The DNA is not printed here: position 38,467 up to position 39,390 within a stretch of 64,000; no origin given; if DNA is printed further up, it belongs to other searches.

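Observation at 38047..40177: ASCH protein, catalytically truncated HsdM-like methyltransferase fragment and a XerC/D-like recombinase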

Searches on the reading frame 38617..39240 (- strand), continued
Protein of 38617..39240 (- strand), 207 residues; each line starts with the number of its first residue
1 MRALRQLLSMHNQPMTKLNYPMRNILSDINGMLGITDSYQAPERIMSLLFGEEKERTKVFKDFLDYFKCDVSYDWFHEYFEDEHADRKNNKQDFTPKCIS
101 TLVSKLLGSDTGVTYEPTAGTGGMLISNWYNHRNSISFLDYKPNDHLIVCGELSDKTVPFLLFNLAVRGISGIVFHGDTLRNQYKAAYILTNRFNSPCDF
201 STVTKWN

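Call 28: find_encoding_contigs(protein=P0089, flank=5000, max_places=2)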
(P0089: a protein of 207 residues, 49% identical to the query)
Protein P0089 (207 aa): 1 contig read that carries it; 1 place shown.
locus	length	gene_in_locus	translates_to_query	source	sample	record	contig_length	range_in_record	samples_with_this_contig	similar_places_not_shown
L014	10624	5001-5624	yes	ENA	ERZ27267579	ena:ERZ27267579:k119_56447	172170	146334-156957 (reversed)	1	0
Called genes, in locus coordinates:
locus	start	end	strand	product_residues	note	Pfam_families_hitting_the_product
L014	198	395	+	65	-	PF12844:HTH_19, PF13443:HTH_26, PF13560:HTH_31, PF01381:HTH_3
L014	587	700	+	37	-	-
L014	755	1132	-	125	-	PF12844:HTH_19, PF13560:HTH_31, PF01381:HTH_3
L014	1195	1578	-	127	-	PF04545:Sigma70_r4 (faint), PF13560:HTH_31, PF01381:HTH_3, PF12844:HTH_19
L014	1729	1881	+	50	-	-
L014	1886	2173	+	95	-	-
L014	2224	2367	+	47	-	-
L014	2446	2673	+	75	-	PF12728:HTH_17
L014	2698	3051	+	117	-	-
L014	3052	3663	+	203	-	PF01464:SLT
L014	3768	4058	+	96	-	-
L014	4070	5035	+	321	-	PF13102:Phage_int_SAM_5 (faint), PF13495:Phage_int_SAM_4, PF00589:Phage_integrase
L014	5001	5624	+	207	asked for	PF02384:N6_Mtase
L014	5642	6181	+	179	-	PF04448:DUF551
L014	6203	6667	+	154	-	PF25680:Mom (weak)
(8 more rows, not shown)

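Call 29: predict_structure(alignment_id=A2)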
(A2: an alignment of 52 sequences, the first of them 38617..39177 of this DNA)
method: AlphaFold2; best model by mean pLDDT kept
length: 186 residues; sequences in the alignment: 52
mean_pLDDT: 88.3   pTM: 0.86
mean pLDDT of the five models: 88.3, 87.0, 85.8, 85.7, 85.4
residues with pLDDT >= 90: 120; 70-90: 46; 50-70: 15; < 50: 5
segments of 3 or more residues with pLDDT < 50: 67-70
pLDDT, mean of each block of 10 residues (from residue 1): 86 94 97 97 96 89 59 66 66 87 91 88 91 95 97 95 95 94 94
secondary structure, 60 per line:
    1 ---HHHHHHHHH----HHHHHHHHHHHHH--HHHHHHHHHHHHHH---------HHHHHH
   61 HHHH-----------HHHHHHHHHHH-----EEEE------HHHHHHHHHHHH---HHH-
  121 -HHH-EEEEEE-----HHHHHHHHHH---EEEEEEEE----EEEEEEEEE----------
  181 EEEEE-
elements in order: H4-12 H17-29 H32-45 H55-64 H76-86 E92-95 H102-113 E126-131 H137-146 E150-157 E162-170 E181-185

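Call 35: find_related_loci(query=A2, collection=viral_contigs, flank=4000)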
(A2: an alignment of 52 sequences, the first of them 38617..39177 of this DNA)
Query A2 (186 aa) in viral_contigs; peptide patterns used: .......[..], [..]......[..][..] (x = any residue, [..] = any of these).
598 stretches matched a pattern (row limit reached: there are more); 548 encode a relative of the query (tblastn E <= 1e-3); the best 80 are kept; 80 distinct loci.
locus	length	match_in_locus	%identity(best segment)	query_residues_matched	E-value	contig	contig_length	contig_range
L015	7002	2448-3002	96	1-185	2e-123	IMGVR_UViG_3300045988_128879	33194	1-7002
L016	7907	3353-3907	95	1-185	2e-122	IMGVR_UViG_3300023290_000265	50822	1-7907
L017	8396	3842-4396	94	1-185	2e-121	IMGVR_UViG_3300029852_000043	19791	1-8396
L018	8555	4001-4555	94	1-185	1e-120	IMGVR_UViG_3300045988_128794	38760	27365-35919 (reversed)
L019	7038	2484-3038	90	1-185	1e-117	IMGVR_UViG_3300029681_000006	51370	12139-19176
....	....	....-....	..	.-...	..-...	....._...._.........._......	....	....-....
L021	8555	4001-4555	90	1-185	2e-116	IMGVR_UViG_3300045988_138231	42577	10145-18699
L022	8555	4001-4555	91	1-185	2e-116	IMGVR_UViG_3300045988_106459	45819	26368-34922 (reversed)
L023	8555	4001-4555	90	1-185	2e-116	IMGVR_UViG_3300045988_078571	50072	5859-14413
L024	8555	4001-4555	89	1-185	6e-116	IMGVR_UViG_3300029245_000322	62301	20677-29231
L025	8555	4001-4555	89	1-185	6e-116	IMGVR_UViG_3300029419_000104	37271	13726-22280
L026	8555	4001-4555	89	1-185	6e-116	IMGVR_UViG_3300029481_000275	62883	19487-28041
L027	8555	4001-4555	89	1-185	6e-116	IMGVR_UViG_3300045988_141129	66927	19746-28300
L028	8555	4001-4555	89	1-185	8e-116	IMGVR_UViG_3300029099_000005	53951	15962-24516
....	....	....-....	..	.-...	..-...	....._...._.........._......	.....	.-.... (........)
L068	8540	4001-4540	48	1-182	3e-54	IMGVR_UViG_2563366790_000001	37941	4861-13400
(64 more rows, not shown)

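Call 36: find_related_loci(query=A2, collection=genome_contigs, flank=4000)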
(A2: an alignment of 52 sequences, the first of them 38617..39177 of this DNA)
Query A2 (186 aa) in genome_contigs; peptide patterns used: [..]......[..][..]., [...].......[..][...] (x = any residue, [..] = any of these).
150 stretches matched a pattern; 107 encode a relative of the query (tblastn E <= 1e-3); the best 80 are kept; 80 distinct loci.
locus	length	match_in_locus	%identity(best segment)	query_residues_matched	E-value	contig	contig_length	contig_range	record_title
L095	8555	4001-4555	94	1-185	1e-120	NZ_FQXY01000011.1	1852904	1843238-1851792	Bacteroides congonensis strain Marseille-P3132T, whole genome shotgun sequence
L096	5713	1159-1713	89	1-185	6e-116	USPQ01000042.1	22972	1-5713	uncultured Bacteroides sp. isolate UMGS1954 genome assembly, contig: NODE_761_length_22972_cov_9.91452, whole genome sho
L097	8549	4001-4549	73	4-186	6e-95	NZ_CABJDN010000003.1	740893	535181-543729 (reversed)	Bacteroides intestinalis isolate MGYG-HGUT-00211, whole genome shotgun sequence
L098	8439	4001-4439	94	1-185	3e-79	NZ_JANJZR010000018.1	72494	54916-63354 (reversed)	Bacteroides acidifaciens strain DSM 15896 NODE_18_length_72494_cov_56.970739, whole genome shotgun sequence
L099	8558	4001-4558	51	2-182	2e-60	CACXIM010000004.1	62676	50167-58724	MAG: uncultured Bacteroidia bacterium isolate RUG11296 genome assembly, contig: RUG11296_asm_4, whole genome shotgun seq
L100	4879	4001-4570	48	2-183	2e-60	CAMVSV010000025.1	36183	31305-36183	MAG TPA_asm: uncultured Prevotella sp. isolate SRR8387716_bin.62_metaWRAP_v1.3_MAG genome assembly, contig: ERZ14209542.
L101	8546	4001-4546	52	2-184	2e-59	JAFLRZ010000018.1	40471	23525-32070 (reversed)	MAG: Eubacterium sp. isolate HAN014 Seq18, whole genome shotgun sequence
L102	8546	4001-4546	48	1-182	3e-58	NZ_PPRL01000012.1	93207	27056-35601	Staphylococcus ureilyticus strain DSM 6718 cbf8068a-d397-401c-8aca-f805f66121a9_c12, whole genome shotgun sequence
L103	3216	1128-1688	49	2-182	5e-58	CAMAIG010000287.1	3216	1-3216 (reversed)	MAG: uncultured Ruminococcus sp. isolate SRR5665903_bin.56_metaWRAP_v1.3_MAG genome assembly, contig: ERZ11448883.83364,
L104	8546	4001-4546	50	3-184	6e-58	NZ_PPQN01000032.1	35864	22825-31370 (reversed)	Staphylococcus coagulans strain DSM 6628 217ccf9a-e55a-4a73-9428-1d68bb7b7710_c32, whole genome shotgun sequence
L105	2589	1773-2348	48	1-182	7e-58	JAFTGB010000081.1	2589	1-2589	MAG: Prevotella sp. isolate RGIG3786 Roe_deer_Abomasum-5__c135131, whole genome shotgun sequence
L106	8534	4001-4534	50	5-182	3e-57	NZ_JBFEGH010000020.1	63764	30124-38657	Terribacillus sp. 179-K 1B1 HS NODE_20_length_63764_cov_1157.152150, whole genome shotgun sequence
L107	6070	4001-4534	48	2-180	8e-57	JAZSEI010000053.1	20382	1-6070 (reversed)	MAG: Acutalibacteraceae bacterium isolate T1900044591_TS20190057.MAGScoT_cleanbin_000007 SGB_633_k141_1769618, whole gen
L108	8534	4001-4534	47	4-182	5e-57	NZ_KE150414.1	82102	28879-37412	Paenibacillus sp. HGH0039 aczJo-supercont1.3, whole genome shotgun sequence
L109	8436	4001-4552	48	2-180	3e-56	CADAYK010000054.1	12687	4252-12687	MAG: uncultured Ruminococcus sp. isolate RUG13738 genome assembly, contig: RUG13738_asm_54, whole genome shotgun sequenc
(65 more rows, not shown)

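Call 38: search_dna_similar(query=window:38617-39177:-, collection=phages, mode=protein, max_rows=45, rows=spread)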
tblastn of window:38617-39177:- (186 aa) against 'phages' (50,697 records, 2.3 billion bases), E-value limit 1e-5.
Records with a match: 213; places in all: 214; records where one place covers at least 80% of the query: 200.
Best place of each record, by identity: <60% 213.
By first word of the organism name: Lactococcus 111; Streptococcus 59; Lactobacillus 11; Leuconostoc 7; Bacteriophage 7; Staphylococcus 6; Listeria 3; Lacticaseibacillus 3; Enterococcus 2; Latilactobacillus 1; and 3 more.
By host as written in the record: Lactococcus lactis subsp. cremoris CA-49 39; Lactococcus lactis 38; - 19; Streptococcus thermophilus 14; Lactococcus lactis SMQ-86 11; Streptococcus equinus MEM7 5; Streptococcus pyogenes MGAS315 4; Lactobacillus rhamnosus 4; and 55 more.
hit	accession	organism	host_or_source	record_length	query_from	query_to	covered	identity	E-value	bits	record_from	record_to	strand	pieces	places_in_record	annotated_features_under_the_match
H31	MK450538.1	Staphylococcus phage vB_SpsS_QT1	Staphylococcus pseudintermedius 625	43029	3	184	98%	48.4%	3e-54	190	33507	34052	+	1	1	S-adenosyl-L-methionine-dependent methyltransferase | hypothetical protein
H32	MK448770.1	Streptococcus phage Javan477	Streptococcus pyogenes ERR473551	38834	5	182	96%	48.0%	3e-47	170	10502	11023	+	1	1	hypothetical protein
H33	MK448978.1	Streptococcus phage Javan532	Streptococcus pyogenes SSI-1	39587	7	182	95%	48.0%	4e-46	167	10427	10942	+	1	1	hypothetical protein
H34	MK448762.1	Streptococcus phage Javan447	Streptococcus pyogenes Alab49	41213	5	182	96%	47.2%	5e-47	169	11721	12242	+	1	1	hypothetical protein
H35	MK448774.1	Streptococcus phage Javan487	Streptococcus pyogenes M1_GAS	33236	5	182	96%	47.2%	6e-47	169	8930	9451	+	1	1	hypothetical protein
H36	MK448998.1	Streptococcus phage Javan636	Streptococcus uberis S6261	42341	6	180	94%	47.4%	4e-45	164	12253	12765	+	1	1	hypothetical protein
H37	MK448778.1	Streptococcus phage Javan493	Streptococcus pyogenes Manfredo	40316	8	182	94%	46.9%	2e-45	165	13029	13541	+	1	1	hypothetical protein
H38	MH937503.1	Streptococcus phage CHPC1084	Streptococcus thermophilus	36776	6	180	94%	44.6%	8e-43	157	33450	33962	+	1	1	hypothetical protein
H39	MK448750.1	Streptococcus phage Javan393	Streptococcus parauberis KRS-02083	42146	8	182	94%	44.0%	2e-43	159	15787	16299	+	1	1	hypothetical protein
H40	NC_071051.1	Streptococcus phage SW4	Streptococcus thermophilus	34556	6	180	94%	44.0%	7e-43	157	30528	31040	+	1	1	SAM-dependent DNA methyltransferase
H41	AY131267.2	Lactobacillus phage Lc-Nu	Lactobacillus rhamnosus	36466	8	182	94%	42.6%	7e-39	146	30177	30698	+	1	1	ORF41: putative methylase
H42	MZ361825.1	Listeria phage vB_LmoS_P9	Listeria monocytogenes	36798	8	181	94%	42.7%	6e-39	146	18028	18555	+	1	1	hypothetical protein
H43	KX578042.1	Leuconostoc phage Ln-7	Leuconostoc mesenteroides subsp. ...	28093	8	182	94%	42.4%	1e-39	148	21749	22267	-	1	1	type I restriction-modification system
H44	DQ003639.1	Listeria phage B025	Listeria monocytogenes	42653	8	181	94%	42.1%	3e-38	144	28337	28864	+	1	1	gp42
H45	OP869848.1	Lacticaseibacillus phage R23.9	Lacticaseibacillus rhamnosus LMG 23277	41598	8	182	94%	41.5%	3e-37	141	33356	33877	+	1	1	hypothetical protein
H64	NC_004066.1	Lactococcus phage ul36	Lactococcus lactis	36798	11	182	92%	30.8%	9e-21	94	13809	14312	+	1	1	DNA methyltransferase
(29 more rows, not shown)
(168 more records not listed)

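Call 40: get_annotated_region(hit=H64, flank=4000)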
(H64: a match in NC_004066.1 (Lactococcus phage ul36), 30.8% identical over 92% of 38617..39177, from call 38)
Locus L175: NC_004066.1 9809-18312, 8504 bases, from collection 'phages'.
description: Lactococcus phage ul36, complete genome.
organism: Lactococcus phage ul36 (NCBI taxid 114416)
taxonomy: Viruses; Duplodnaviria; Heunggongvirae; Uroviricota; Caudoviricetes
host: Lactococcus lactis; source: -; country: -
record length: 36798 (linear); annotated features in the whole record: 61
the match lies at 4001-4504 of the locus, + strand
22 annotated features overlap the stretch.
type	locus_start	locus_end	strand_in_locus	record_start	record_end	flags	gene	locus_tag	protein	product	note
CDS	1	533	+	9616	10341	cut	-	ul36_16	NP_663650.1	hypothetical protein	ORF241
CDS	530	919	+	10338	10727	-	-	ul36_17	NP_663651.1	RusA-like Holliday junction resolvase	ORF129A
CDS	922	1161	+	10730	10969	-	-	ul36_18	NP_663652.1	DUF1031 family protein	ORF79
CDS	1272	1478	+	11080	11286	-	-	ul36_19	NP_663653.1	hypothetical protein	ORF68A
CDS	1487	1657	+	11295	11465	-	-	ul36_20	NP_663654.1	hypothetical protein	ORF56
CDS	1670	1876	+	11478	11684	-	-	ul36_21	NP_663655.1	DUF1125 domain-containing protein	ORF68B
CDS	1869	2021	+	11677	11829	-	-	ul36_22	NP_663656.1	hypothetical protein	ORF50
CDS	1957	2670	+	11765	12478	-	-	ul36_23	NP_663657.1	DUF1642 domain-containing protein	ORF237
CDS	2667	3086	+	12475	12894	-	-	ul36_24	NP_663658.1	dUTP diphosphatase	ORF139A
CDS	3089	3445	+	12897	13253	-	-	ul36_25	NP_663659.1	hypothetical protein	ORF118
CDS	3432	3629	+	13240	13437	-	-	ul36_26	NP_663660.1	hypothetical protein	ORF65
CDS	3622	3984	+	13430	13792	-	-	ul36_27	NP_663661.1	hypothetical protein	ORF120A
CDS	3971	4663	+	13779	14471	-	-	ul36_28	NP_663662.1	DNA methyltransferase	ORF230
CDS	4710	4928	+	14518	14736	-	-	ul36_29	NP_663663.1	hypothetical protein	ORF72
CDS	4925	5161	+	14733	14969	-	-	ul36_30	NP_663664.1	DUF1660 domain-containing protein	ORF78B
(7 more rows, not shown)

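Call 47: search_protein_families(library=pfam, proteins=[L068:4651-5595:+, L068:3204-3944:+, L068:5608-6180:+], max_evalue=0.01)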
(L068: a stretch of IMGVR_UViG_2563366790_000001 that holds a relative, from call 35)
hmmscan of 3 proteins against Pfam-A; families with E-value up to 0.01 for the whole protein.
L068:4651-5595:+ (314 aa): 2 families
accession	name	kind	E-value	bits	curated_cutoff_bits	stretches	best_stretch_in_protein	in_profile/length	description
PF00589.27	Phage_integrase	-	9.6e-25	87.8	27.1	1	113-294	1-168/172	Phage integrase family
PF13102.12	Phage_int_SAM_5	-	0.00059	20.6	22.3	1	8-99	2-97/98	Phage integrase SAM-like domain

L068:3204-3944:+ (246 aa): 1 family
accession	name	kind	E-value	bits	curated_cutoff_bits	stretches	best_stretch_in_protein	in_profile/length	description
PF00145.23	DNA_methylase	-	6.1e-09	36.2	22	1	50-86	45-81/324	C-5 cytosine-specific DNA methylase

L068:5608-6180:+ (190 aa): 2 families
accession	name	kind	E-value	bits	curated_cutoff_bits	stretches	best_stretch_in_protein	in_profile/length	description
PF09156.16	Anthrax-tox_M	-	0.0011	18.8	25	1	27-136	71-183/287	Anthrax toxin lethal factor, middle domain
PF08281.18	Sigma70_r4_2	-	0.0013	18.8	25.7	0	65-94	18-47/54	Sigma-70, region 4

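Call 48: search_protein_families(library=phrogs, proteins=[L068:4651-5595:+], max_evalue=0.001)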
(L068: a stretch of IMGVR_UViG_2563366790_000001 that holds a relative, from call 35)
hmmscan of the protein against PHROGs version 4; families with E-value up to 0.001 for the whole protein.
L068:4651-5595:+ (314 aa): 5 families
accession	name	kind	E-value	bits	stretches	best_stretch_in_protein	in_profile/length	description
phrog_1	-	integration and excision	2.5e-56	193.2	1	6-306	164-447/611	integrase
phrog_216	-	integration and excision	4.6e-28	99.2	1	76-301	19-231/301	integrase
phrog_7685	-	integration and excision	2.4e-14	54.4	1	174-306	111-235/240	integrase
phrog_11647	-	unknown function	0.00047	21.5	1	31-95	12-73/88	-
phrog_24633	-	unknown function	0.00069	19.8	0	243-288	209-254/367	-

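Call 63: search_protein_representatives(alignment_id=A2)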
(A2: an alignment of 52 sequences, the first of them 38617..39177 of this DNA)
Query: 52 sequences, 209 profile positions. Proteins with E-value up to 0.001 (for the whole library): 1068; up to 1e-10: 432; up to 1e-30: 115. The best 150 are listed.
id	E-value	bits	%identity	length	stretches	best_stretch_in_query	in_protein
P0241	7.2e-78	276.9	-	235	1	6-207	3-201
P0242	6.4e-75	267.2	-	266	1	8-207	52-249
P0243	1.5e-73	262.8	-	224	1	10-207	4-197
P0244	5.0e-72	257.8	-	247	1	9-206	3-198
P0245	8.7e-71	253.7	-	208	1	9-193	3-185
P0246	1.9e-69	249.3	-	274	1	6-208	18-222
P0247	2.2e-69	249.2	-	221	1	10-207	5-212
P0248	3.2e-69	248.6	-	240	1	15-207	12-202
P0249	5.3e-69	247.9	-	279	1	10-206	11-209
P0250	1.5e-68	246.5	-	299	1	13-196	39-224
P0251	5.6e-64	231.5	-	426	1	9-195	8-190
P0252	6.1e-63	228.1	-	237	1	11-206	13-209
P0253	1.7e-61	223.4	-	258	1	9-207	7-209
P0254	7.7e-61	221.2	-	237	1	5-207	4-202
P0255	1.0e-60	220.8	-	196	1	8-192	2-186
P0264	8.5e-53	194.9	-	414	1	10-198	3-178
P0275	1.4e-49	184.5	-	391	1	27-206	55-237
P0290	2.0e-45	170.9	-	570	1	11-192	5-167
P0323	1.2e-36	142.2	-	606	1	10-178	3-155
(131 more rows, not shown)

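Call 68: find_encoding_contigs(protein=P0264, flank=4000, max_places=3)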
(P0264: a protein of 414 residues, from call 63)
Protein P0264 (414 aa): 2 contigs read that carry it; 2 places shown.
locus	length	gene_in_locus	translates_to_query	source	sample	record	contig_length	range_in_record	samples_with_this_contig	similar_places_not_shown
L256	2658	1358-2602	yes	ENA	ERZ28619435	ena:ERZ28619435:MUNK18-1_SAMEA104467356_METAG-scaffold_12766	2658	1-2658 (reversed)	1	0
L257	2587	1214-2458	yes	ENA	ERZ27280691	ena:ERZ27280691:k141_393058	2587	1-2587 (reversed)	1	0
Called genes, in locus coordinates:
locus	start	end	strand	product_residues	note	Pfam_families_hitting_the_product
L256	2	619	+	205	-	?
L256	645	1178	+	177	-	-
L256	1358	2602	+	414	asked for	PF02384:N6_Mtase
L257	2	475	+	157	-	?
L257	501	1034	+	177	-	-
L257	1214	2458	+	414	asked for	PF02384:N6_Mtase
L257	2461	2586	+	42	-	?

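Call 69: find_encoding_contigs(protein=P0275, flank=4000, max_places=3)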
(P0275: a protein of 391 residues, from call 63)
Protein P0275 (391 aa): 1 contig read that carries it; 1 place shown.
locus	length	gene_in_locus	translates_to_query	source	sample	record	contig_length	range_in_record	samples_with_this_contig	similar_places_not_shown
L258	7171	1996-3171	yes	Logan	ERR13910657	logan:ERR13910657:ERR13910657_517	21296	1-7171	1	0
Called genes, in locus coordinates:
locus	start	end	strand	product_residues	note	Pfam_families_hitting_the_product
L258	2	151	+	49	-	?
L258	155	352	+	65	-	-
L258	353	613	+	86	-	-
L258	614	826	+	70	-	-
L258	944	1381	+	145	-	PF08281:Sigma70_r4_2, PF04545:Sigma70_r4 (weak)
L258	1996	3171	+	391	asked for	-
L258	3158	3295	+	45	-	-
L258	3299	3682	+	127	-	PF01844:HNH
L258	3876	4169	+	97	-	PF05119:Terminase_4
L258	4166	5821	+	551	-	PF03354:TerL_ATPase, PF20441:TerL_nuclease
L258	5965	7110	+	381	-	PF04860:Phage_portal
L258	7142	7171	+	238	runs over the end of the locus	PF00574:CLP_protease, PF25145:NfeD1b_N (weak)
